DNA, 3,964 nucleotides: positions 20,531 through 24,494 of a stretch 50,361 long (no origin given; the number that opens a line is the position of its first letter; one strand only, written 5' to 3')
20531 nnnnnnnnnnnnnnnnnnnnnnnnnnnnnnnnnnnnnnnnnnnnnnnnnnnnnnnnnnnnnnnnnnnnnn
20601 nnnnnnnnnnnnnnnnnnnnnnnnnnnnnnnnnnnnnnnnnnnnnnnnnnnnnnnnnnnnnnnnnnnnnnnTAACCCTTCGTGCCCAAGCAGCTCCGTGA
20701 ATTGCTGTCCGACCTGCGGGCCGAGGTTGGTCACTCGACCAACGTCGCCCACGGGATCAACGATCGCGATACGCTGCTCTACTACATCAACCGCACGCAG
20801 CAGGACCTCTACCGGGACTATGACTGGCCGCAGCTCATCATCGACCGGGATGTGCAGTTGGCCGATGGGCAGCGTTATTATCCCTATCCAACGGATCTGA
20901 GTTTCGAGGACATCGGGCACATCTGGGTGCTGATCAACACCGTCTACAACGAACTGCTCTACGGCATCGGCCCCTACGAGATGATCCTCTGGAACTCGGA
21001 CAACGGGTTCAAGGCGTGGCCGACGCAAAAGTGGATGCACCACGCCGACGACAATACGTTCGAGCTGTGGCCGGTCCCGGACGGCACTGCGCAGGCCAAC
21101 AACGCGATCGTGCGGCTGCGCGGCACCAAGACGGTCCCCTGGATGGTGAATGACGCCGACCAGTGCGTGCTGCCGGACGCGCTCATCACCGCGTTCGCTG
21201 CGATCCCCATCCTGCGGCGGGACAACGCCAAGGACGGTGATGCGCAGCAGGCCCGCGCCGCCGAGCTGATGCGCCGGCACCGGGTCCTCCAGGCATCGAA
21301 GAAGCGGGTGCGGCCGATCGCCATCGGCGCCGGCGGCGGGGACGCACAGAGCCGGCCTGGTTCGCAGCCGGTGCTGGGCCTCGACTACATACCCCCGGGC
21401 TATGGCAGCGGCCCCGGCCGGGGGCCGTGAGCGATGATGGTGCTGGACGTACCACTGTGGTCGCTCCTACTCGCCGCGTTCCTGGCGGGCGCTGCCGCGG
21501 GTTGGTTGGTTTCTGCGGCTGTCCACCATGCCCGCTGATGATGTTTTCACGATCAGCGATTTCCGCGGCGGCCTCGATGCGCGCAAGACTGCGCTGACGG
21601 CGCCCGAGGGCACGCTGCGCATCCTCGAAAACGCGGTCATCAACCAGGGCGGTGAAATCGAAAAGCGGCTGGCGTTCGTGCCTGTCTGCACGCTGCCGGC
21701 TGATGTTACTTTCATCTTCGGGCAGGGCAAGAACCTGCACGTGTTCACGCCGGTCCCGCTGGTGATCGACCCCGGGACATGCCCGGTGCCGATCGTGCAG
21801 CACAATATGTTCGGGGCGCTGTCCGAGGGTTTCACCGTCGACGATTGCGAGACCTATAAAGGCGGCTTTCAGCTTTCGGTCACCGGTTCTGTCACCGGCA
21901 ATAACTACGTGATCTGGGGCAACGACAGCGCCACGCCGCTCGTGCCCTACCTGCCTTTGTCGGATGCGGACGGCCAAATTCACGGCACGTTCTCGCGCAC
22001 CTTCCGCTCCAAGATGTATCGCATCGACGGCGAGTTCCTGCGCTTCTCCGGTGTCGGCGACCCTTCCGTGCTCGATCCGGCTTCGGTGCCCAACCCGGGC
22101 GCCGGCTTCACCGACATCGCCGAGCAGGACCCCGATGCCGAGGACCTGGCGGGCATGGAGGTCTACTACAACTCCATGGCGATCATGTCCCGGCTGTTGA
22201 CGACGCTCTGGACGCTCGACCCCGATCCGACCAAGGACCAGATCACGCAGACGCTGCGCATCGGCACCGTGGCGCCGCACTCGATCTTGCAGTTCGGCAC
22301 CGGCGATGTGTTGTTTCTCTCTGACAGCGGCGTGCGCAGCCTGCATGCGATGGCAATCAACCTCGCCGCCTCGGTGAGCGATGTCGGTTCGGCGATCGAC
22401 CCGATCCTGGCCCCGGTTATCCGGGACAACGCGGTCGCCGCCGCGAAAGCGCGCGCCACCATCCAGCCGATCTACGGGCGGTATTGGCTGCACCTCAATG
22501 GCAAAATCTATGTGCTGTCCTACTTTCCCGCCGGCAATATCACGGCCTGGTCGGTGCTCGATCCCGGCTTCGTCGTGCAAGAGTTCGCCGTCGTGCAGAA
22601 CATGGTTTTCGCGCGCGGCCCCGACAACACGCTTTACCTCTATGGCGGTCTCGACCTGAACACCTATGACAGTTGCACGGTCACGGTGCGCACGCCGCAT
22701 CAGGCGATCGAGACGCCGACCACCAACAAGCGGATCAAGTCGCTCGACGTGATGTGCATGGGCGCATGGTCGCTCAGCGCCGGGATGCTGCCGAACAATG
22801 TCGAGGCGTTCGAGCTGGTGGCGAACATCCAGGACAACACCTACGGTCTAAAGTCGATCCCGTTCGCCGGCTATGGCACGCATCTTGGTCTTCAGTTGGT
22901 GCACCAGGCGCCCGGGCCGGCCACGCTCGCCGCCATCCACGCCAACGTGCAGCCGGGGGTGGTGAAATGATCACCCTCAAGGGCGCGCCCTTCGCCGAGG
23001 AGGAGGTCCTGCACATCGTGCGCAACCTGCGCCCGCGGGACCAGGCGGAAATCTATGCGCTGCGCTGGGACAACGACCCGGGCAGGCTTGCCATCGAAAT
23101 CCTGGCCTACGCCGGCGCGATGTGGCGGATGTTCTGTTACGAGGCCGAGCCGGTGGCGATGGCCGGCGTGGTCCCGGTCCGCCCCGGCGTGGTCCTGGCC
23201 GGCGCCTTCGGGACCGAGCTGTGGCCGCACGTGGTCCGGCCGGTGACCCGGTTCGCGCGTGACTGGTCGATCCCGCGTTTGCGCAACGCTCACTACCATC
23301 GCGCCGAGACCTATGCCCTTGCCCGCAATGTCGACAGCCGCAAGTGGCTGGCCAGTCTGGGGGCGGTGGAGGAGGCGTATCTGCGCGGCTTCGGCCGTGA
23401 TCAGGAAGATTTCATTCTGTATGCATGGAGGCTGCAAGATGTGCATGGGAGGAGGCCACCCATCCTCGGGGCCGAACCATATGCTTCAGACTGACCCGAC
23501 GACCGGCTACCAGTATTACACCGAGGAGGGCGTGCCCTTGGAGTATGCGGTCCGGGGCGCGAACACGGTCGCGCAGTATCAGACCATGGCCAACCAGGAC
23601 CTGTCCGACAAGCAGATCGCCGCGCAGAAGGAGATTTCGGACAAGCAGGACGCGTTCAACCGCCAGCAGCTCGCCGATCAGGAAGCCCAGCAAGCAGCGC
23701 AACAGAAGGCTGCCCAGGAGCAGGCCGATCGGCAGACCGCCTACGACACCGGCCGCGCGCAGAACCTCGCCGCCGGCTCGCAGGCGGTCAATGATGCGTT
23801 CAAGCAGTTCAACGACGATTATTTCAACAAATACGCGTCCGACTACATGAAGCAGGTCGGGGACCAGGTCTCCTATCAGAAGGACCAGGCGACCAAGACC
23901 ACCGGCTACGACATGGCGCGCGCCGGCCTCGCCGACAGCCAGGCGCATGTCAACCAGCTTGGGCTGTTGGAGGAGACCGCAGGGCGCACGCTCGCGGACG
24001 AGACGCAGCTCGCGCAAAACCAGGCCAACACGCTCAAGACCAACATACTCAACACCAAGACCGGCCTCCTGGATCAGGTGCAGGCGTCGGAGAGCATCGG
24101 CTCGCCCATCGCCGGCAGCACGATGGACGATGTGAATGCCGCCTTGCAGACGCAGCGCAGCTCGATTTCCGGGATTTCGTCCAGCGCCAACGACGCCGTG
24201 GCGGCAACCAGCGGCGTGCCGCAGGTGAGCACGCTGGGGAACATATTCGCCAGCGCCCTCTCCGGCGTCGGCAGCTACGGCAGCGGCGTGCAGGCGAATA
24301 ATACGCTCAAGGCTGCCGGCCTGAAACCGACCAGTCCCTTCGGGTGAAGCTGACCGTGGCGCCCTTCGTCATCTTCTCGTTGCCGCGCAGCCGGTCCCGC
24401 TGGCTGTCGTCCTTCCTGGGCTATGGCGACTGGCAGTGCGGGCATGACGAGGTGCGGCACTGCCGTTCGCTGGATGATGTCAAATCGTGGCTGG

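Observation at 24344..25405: Sulfotransferase-like / GNAT-like fusion protein embedded among the ejection proteins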

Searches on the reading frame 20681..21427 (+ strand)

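Call 3: search_protein_families(library=pfam, proteins=[window:20681-21427:+], max_evalue=1)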
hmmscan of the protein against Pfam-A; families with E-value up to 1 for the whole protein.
window:20681-21427:+ (249 aa): 1 family
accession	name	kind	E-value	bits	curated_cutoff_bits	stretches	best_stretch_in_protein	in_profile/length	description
PF24175.2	SU10_adaptor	-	3.6e-13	50.8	27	1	9-195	3-173/194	SU10 adaptor protein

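Call 4: search_protein_families(library=phrogs, proteins=[window:20681-21427:+], max_evalue=0.01)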
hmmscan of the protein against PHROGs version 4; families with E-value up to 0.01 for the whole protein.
window:20681-21427:+ (249 aa): 0 families

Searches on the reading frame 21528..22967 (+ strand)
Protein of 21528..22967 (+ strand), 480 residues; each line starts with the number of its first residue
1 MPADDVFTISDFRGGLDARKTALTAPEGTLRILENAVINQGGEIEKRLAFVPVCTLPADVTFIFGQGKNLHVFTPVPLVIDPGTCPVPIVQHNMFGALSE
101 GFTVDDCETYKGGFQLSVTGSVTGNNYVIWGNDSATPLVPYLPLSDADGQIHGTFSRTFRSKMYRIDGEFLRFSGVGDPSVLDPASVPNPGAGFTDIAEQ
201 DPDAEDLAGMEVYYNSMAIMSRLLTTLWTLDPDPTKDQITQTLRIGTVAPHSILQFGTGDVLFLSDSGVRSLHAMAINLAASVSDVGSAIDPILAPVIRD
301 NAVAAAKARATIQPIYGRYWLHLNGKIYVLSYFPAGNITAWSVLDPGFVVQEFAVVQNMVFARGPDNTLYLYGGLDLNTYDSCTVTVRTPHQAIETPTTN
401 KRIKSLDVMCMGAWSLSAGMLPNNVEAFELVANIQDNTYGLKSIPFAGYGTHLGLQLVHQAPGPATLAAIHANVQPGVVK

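Call 3: search_protein_families(library=pfam, proteins=[window:21528-22967:+], max_evalue=1)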
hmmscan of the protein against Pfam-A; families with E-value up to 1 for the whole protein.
window:21528-22967:+ (480 aa): 1 family
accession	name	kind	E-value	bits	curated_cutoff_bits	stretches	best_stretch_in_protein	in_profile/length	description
PF03984.19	DUF346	-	0.2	11.9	22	1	357-370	1-14/39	Repeat of unknown function (DUF346)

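Call 4: search_protein_families(library=phrogs, proteins=[window:21528-22967:+], max_evalue=0.01)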
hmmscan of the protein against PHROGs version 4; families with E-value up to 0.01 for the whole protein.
window:21528-22967:+ (480 aa): 0 families

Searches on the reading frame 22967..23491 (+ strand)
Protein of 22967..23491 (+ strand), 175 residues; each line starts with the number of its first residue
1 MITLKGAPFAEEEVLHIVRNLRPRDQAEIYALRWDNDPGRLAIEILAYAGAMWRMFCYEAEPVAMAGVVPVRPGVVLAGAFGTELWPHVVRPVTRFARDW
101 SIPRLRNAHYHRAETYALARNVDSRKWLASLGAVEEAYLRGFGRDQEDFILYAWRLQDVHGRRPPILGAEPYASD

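Call 3: search_protein_families(library=pfam, proteins=[window:22967-23491:+], max_evalue=1)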
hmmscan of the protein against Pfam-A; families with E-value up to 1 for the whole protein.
window:22967-23491:+ (175 aa): 0 families

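Call 4: search_protein_families(library=phrogs, proteins=[window:22967-23491:+], max_evalue=0.01)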
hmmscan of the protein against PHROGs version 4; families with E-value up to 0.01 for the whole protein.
window:22967-23491:+ (175 aa): 2 families
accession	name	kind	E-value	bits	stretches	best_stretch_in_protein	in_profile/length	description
phrog_308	-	head and packaging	2.8e-11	44.8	1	10-154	9-148/151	internal virion protein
phrog_4177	-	unknown function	1.1e-06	29.8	1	59-153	48-140/143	-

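Call 16: search_protein_families(library=ncbifam, proteins=[window:22967-23491:+], max_evalue=1)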
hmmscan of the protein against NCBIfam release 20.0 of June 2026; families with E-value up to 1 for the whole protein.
window:22967-23491:+ (175 aa): 0 families

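Call 122: search_protein_families(library=padloc, proteins=[window:22967-23491:+], max_evalue=0.01)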
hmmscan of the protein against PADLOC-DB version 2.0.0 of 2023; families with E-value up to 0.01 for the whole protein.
window:22967-23491:+ (175 aa): 0 families

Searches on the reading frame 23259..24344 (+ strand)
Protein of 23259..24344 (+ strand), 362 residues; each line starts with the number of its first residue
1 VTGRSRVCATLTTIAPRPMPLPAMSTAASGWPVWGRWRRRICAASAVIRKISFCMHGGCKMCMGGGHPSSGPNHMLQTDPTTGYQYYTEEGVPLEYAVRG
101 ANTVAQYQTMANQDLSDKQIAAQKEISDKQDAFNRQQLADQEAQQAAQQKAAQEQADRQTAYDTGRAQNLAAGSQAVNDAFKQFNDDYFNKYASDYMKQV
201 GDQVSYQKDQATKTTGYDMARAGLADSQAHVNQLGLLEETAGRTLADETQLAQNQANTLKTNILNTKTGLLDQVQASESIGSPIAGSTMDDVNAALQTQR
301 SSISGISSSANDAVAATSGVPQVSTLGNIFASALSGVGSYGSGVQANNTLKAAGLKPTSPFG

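Call 3: search_protein_families(library=pfam, proteins=[window:23259-24344:+], max_evalue=1)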
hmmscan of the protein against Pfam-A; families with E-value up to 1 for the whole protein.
window:23259-24344:+ (362 aa): 1 family
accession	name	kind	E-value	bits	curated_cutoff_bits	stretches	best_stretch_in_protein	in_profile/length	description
PF10070.14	DabA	-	0.096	11.5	25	1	90-270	27-201/747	Probable inorganic carbon transporter subunit DabA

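Call 4: search_protein_families(library=phrogs, proteins=[window:23259-24344:+], max_evalue=0.01)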
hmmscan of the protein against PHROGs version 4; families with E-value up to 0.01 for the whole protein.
window:23259-24344:+ (362 aa): 0 families
